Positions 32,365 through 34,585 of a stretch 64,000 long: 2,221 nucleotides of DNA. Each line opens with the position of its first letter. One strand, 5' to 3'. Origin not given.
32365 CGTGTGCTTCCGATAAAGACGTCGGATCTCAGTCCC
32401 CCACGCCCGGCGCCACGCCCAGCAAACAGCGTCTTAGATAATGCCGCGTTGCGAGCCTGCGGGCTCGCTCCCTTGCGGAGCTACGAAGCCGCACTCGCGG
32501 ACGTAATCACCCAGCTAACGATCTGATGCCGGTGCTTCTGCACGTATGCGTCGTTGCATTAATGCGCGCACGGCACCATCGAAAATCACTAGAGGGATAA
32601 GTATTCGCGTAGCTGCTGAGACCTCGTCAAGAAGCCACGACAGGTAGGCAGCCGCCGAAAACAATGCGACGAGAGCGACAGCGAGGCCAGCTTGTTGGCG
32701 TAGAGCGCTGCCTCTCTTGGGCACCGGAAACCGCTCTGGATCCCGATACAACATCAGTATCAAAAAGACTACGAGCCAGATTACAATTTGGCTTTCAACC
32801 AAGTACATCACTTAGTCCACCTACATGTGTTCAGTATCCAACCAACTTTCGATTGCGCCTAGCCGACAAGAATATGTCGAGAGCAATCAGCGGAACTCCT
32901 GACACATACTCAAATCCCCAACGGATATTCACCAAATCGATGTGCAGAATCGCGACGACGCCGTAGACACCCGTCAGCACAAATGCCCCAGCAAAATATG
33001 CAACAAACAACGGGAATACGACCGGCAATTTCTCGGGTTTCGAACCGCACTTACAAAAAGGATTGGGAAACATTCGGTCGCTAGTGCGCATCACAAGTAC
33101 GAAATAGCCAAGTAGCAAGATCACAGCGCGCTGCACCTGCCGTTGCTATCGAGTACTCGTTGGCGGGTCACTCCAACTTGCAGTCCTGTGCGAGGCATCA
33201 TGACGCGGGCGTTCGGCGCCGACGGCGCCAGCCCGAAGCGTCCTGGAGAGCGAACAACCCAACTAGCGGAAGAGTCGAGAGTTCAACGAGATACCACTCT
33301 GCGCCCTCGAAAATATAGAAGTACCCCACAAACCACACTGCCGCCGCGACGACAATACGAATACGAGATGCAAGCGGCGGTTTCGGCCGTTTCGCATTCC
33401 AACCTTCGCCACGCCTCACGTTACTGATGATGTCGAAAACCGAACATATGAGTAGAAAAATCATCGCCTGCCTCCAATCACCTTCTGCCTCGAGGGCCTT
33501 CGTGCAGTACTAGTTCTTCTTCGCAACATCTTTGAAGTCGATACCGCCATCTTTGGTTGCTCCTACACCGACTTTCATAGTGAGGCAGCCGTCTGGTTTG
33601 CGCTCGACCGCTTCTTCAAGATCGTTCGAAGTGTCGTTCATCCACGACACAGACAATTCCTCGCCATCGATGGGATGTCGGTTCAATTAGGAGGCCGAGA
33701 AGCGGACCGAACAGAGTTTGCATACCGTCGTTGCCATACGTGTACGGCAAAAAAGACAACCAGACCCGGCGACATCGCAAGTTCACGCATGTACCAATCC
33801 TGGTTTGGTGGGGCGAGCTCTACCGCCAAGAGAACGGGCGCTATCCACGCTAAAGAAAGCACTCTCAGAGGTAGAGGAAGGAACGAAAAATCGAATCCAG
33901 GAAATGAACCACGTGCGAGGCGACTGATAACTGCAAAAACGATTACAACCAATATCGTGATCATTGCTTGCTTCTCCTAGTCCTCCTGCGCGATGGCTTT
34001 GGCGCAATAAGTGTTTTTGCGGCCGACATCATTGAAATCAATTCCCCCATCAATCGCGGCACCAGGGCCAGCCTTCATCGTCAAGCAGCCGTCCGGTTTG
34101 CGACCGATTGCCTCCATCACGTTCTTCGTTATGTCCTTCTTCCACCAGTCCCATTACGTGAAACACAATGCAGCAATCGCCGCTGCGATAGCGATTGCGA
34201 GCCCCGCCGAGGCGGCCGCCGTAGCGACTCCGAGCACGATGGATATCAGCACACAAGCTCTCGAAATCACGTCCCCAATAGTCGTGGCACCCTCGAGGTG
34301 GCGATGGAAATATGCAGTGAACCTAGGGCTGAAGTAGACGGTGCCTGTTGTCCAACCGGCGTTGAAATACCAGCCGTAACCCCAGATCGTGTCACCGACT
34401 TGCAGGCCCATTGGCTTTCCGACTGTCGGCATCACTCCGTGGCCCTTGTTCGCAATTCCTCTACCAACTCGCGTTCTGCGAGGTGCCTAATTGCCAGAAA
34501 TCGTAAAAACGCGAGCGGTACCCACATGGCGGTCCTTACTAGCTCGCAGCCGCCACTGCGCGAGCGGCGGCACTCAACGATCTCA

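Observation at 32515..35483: Tandem effector-like / small 3-TM partner cassettes (candidate bacteriocin- or polymorphic-toxin/immunity island) between rmlD and icd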

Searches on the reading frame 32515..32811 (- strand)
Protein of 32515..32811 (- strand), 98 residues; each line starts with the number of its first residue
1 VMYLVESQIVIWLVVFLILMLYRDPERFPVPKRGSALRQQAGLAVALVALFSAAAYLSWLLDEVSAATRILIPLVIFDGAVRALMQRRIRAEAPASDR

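Call 3: search_protein_families(library=pfam, proteins=[window:32515-32811:-], max_evalue=1)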
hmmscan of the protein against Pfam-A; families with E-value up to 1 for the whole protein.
window:32515-32811:- (98 aa): 0 families

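Call 4: search_protein_families(library=ncbifam, proteins=[window:32515-32811:-], max_evalue=1)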
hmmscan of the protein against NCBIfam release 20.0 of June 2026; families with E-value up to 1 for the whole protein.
window:32515-32811:- (98 aa): 0 families

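Call 42: search_protein_families(library=padloc, proteins=[window:32515-32811:-], max_evalue=1)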
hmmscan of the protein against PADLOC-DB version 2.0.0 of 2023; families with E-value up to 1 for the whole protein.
window:32515-32811:- (98 aa): 0 families

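Call 43: search_protein_families(library=phrogs, proteins=[window:32515-32811:-], max_evalue=1)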
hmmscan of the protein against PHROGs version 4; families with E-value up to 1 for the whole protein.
window:32515-32811:- (98 aa): 0 families

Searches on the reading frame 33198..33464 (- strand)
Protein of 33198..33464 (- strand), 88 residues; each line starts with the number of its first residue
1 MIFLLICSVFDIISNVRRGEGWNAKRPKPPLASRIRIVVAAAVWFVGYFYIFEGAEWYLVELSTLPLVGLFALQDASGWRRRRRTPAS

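Call 3: search_protein_families(library=pfam, proteins=[window:33198-33464:-], max_evalue=1)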
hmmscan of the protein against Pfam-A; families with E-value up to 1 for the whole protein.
window:33198-33464:- (88 aa): 0 families

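Call 4: search_protein_families(library=ncbifam, proteins=[window:33198-33464:-], max_evalue=1)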
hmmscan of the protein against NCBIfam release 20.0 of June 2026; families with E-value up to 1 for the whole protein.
window:33198-33464:- (88 aa): 0 families

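Call 42: search_protein_families(library=padloc, proteins=[window:33198-33464:-], max_evalue=1)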
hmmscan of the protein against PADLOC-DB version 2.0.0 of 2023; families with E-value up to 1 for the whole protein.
window:33198-33464:- (88 aa): 0 families

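Call 43: search_protein_families(library=phrogs, proteins=[window:33198-33464:-], max_evalue=1)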
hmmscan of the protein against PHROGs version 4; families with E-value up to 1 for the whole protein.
window:33198-33464:- (88 aa): 1 family
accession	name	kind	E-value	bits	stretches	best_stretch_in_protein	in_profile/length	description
phrog_12667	-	unknown function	0.25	12.4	1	36-54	39-58/60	-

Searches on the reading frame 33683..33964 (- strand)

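Call 3: search_protein_families(library=pfam, proteins=[window:33683-33964:-], max_evalue=1)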
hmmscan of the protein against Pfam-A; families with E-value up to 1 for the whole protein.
window:33683-33964:- (93 aa): 1 family
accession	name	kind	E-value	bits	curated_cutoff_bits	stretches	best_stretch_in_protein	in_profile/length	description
PF14150.11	YesK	-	0.44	11.2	25.2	1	2-42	4-45/81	YesK-like protein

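Call 4: search_protein_families(library=ncbifam, proteins=[window:33683-33964:-], max_evalue=1)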
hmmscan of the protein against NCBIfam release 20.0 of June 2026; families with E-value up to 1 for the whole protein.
window:33683-33964:- (93 aa): 0 families

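Call 42: search_protein_families(library=padloc, proteins=[window:33683-33964:-], max_evalue=1)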
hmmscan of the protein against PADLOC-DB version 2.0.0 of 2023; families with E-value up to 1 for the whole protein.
window:33683-33964:- (93 aa): 0 families

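Call 43: search_protein_families(library=phrogs, proteins=[window:33683-33964:-], max_evalue=1)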
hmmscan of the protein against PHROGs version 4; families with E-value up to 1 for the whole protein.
window:33683-33964:- (93 aa): 0 families

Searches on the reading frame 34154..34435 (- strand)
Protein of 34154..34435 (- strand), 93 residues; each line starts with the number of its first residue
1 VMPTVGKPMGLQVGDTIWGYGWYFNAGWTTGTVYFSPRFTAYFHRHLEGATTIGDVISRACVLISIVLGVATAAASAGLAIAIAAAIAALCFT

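Call 3: search_protein_families(library=pfam, proteins=[window:34154-34435:-], max_evalue=1)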
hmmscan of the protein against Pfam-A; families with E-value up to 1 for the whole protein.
window:34154-34435:- (93 aa): 1 family
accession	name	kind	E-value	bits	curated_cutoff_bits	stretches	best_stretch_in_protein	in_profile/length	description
PF03988.17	DUF347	-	0.015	16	28.2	1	51-93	14-49/52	Repeat of Unknown Function (DUF347)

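Call 4: search_protein_families(library=ncbifam, proteins=[window:34154-34435:-], max_evalue=1)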
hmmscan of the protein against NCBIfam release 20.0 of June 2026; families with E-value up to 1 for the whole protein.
window:34154-34435:- (93 aa): 2 families
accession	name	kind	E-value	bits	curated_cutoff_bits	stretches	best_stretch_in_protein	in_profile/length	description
NF010544.0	PRK13934.1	equivalog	0.12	11.5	325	1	6-87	48-129/266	stationary phase survival protein SurE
NF047797.1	glminPNH3LysDgaE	equivalog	0.5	9.3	600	1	53-88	45-84/367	D-glucosaminate-6-phosphate ammonia lyase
